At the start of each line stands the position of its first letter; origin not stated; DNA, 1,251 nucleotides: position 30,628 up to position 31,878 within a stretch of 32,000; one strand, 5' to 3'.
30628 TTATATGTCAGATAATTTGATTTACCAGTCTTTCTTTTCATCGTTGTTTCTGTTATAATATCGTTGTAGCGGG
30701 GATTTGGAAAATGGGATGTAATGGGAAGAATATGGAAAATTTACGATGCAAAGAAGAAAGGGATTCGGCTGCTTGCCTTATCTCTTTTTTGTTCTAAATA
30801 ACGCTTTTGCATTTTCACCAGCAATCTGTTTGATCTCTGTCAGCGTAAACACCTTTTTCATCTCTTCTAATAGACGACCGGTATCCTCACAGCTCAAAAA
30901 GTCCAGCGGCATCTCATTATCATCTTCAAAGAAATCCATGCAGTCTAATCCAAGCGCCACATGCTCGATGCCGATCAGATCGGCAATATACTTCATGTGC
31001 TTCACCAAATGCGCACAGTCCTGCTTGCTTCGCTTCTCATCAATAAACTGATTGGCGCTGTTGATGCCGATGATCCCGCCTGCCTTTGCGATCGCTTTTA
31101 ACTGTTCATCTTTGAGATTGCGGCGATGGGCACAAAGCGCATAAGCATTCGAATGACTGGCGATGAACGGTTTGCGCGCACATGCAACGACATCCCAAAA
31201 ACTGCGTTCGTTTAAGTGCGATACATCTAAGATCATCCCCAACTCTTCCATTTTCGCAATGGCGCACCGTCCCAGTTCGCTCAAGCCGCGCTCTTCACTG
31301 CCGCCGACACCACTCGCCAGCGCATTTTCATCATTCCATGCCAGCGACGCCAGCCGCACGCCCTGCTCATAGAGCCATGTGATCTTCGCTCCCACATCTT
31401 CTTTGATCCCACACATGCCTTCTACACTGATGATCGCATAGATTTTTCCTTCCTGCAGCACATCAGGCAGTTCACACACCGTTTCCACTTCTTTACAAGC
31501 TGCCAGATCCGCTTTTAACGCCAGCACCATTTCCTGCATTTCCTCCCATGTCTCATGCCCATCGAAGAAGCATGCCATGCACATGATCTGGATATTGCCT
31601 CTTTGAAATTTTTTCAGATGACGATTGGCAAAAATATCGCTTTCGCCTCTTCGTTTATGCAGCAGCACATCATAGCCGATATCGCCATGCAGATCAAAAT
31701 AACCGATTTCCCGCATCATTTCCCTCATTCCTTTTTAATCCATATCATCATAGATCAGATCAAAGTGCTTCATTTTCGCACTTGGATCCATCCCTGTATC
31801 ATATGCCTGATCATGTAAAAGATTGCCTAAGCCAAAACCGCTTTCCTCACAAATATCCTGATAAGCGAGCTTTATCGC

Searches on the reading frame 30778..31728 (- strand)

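Call 51: search_protein_families(library=pfam, proteins=[window:30778-31728:-], max_evalue=0.00001)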
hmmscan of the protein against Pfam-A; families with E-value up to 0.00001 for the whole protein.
window:30778-31728:- (316 aa): 1 family
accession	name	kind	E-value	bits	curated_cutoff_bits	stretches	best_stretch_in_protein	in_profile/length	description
PF01244.27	Peptidase_M19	-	4.9e-71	239.9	26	1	5-312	3-318/319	Membrane dipeptidase (Peptidase family M19)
